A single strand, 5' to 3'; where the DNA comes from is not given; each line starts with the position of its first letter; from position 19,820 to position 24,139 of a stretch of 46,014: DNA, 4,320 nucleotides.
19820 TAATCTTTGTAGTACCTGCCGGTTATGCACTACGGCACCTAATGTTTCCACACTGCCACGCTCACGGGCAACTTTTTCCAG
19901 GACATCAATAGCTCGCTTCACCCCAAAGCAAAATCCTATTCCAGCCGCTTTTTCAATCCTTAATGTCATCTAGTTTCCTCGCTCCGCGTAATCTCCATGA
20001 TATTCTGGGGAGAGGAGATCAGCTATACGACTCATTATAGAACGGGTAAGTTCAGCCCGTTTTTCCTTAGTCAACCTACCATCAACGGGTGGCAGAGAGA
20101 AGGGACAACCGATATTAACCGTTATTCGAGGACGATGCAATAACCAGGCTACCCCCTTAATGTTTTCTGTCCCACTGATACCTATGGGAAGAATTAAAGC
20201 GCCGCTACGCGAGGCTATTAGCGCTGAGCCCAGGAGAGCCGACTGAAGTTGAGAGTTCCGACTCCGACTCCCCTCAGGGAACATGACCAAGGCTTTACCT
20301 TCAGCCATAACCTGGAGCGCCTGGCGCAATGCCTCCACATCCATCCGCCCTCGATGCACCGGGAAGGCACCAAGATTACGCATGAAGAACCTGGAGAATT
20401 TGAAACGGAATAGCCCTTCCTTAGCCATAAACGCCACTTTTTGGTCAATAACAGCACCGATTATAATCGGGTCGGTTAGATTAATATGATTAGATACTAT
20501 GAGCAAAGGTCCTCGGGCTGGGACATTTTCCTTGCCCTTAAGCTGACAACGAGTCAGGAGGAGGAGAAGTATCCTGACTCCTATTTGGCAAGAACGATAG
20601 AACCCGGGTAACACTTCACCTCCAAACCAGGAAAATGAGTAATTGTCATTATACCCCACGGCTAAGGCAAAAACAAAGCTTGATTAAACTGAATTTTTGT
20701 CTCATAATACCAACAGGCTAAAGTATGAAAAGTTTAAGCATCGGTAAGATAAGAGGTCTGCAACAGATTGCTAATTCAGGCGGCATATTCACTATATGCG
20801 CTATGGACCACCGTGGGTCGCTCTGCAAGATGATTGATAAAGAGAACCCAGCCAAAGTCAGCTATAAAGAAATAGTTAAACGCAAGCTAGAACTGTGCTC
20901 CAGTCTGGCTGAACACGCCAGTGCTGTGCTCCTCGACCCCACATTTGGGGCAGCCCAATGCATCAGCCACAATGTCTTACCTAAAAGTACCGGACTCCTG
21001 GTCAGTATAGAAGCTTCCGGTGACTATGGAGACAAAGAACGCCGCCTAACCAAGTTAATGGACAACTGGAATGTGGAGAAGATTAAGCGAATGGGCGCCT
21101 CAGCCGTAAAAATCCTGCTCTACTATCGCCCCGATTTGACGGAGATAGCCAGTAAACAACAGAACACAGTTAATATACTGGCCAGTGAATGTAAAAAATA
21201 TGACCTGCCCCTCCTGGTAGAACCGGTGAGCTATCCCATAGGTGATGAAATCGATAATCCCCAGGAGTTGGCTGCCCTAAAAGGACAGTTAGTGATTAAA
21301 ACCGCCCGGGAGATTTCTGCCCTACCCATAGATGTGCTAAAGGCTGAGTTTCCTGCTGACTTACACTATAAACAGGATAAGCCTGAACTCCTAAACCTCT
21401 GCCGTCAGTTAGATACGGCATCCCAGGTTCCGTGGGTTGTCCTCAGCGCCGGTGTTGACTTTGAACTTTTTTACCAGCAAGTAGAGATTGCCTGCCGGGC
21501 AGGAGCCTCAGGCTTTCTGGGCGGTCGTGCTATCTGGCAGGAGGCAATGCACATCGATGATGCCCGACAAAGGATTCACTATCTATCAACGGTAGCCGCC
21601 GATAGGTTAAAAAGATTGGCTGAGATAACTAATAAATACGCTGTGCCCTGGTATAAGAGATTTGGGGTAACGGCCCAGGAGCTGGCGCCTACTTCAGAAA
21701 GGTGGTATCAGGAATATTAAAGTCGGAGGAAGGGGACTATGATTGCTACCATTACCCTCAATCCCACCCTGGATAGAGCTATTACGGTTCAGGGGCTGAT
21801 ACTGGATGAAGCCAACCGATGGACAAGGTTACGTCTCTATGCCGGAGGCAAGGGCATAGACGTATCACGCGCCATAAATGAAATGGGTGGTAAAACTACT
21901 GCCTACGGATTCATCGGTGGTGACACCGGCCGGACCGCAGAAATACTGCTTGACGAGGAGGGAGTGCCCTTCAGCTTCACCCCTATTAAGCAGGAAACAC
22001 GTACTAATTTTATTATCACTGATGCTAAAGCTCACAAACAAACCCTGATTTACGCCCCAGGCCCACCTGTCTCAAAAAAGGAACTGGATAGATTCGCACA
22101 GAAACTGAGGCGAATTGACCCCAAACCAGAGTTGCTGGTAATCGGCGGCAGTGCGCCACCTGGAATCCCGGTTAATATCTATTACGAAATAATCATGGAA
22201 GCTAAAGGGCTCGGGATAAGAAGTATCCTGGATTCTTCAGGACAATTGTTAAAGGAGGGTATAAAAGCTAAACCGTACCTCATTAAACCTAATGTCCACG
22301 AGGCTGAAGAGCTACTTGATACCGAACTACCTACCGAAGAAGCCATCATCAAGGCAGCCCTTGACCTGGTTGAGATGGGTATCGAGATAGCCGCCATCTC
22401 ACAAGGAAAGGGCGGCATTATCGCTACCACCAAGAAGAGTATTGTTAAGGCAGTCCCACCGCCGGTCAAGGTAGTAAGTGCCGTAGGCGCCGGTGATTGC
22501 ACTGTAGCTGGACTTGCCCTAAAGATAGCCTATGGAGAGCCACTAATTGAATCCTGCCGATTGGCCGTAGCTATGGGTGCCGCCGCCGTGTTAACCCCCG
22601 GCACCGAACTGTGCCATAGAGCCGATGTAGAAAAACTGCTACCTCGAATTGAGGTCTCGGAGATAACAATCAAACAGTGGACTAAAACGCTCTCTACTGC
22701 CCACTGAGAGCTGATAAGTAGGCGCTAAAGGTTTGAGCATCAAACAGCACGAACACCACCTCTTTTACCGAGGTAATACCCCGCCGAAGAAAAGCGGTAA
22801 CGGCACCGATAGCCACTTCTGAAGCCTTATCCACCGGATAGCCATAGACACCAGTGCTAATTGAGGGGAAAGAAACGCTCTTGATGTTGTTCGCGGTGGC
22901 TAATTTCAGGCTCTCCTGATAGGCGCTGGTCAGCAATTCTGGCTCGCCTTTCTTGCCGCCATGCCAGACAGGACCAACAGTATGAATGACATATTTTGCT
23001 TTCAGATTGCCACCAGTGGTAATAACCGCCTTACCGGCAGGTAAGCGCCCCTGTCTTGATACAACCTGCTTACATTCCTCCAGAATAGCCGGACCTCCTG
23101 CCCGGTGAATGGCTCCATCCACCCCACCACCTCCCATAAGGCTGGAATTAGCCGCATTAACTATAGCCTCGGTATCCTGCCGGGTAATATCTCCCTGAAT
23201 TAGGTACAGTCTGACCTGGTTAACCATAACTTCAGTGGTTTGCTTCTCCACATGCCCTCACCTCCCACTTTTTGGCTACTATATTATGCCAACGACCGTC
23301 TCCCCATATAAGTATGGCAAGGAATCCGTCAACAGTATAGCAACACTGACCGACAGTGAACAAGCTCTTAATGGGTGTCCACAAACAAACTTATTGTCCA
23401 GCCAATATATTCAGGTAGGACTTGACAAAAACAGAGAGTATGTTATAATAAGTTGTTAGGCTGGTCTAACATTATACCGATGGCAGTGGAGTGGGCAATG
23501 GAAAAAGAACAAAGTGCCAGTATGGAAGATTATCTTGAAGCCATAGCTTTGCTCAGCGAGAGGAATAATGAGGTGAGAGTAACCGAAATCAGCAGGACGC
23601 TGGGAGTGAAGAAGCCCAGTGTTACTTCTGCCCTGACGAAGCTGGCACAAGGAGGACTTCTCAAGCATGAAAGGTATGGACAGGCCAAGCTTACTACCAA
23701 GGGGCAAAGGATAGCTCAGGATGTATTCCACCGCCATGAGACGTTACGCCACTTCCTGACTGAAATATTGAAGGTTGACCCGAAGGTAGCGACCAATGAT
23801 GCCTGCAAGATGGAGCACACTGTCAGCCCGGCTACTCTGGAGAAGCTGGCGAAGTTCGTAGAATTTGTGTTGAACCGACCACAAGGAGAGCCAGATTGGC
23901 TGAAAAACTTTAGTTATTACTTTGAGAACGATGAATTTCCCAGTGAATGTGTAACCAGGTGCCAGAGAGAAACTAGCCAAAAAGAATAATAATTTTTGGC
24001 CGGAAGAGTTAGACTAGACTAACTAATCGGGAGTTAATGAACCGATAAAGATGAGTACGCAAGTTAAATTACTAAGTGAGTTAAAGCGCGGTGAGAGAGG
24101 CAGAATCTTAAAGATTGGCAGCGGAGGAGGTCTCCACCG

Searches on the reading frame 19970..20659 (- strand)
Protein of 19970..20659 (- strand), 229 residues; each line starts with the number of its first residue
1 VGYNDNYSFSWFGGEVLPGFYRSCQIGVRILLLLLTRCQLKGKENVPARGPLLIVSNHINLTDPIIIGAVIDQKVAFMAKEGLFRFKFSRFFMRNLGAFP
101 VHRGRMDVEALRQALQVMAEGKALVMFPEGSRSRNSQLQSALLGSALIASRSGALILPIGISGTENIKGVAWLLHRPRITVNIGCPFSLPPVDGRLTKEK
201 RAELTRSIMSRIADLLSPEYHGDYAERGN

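Call 75: search_protein_families(library=pfam, proteins=[window:19970-20659:-], max_evalue=0.00001)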
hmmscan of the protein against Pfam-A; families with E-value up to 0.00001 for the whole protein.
window:19970-20659:- (229 aa): 1 family
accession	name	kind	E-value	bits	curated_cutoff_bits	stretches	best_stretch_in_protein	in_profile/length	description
PF01553.26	Acyltransferase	-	1.3e-25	90.2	23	1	39-162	3-132/132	Acyltransferase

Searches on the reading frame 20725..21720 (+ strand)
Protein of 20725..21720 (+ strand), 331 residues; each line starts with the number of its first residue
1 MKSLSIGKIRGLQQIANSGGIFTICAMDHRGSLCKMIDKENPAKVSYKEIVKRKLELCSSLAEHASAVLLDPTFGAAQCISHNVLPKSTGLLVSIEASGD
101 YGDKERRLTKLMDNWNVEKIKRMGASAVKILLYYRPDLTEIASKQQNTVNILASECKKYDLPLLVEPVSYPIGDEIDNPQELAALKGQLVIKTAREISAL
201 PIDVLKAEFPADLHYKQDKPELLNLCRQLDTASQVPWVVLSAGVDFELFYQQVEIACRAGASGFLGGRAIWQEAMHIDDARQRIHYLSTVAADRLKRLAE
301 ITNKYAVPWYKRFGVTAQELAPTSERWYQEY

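Call 75: search_protein_families(library=pfam, proteins=[window:20725-21720:+], max_evalue=0.00001)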
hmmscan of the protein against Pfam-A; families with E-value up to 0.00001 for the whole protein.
window:20725-21720:+ (331 aa): 1 family
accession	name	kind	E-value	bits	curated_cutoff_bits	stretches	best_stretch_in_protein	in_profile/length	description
PF01791.15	DeoC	-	4e-37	128.5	23.8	1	23-272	2-228/229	DeoC/LacD family aldolase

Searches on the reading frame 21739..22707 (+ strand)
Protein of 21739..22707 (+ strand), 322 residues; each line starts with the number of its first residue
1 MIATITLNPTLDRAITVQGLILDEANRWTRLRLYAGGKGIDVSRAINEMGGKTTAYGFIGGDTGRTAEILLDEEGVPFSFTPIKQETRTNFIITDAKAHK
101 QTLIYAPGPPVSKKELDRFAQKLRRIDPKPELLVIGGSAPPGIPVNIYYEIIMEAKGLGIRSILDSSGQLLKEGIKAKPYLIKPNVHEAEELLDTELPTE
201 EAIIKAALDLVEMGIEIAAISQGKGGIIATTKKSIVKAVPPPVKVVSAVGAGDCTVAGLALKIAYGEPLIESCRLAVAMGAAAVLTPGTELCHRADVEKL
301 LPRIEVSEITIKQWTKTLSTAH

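Call 75: search_protein_families(library=pfam, proteins=[window:21739-22707:+], max_evalue=0.00001)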
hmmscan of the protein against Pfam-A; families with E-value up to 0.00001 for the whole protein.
window:21739-22707:+ (322 aa): 1 family
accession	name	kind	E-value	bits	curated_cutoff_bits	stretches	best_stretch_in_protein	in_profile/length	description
PF00294.29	PfkB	-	9.9e-51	173.3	25.8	1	14-292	15-298/302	pfkB family carbohydrate kinase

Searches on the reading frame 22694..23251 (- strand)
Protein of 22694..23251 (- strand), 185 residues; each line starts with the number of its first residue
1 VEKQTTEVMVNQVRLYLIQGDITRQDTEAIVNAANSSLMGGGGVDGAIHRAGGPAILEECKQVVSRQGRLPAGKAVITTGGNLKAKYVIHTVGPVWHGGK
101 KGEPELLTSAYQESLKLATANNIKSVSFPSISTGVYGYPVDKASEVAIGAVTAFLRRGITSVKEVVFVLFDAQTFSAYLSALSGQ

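Call 75: search_protein_families(library=pfam, proteins=[window:22694-23251:-], max_evalue=0.00001)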
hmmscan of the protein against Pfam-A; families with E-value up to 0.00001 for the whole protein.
window:22694-23251:- (185 aa): 1 family
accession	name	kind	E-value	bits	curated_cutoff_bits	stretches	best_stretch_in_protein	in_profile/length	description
PF01661.27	Macro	-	6.9e-48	161.9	22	1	31-147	1-118/118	Macro domain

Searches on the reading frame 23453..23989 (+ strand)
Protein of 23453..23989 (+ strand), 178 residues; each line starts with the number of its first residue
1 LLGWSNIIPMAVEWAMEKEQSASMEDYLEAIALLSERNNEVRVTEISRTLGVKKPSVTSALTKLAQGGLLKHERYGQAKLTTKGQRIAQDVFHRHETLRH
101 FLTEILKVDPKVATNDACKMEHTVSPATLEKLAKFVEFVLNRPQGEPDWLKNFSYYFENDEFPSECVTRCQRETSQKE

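Call 75: search_protein_families(library=pfam, proteins=[window:23453-23989:+], max_evalue=0.00001)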
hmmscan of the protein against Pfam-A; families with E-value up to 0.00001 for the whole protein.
window:23453-23989:+ (178 aa): 3 families
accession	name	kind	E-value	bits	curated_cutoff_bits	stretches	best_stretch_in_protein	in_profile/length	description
PF02742.21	Fe_dep_repr_C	-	7.5e-20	71.1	27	1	81-149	1-69/70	Iron dependent repressor, metal binding and dimerisation domain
PF01325.25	Fe_dep_repress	-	2.9e-14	53.4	26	1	21-76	3-58/60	Iron dependent repressor, N-terminal DNA binding domain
PF12802.13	MarR_2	-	1.6e-06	28.6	27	1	35-74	15-54/61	MarR family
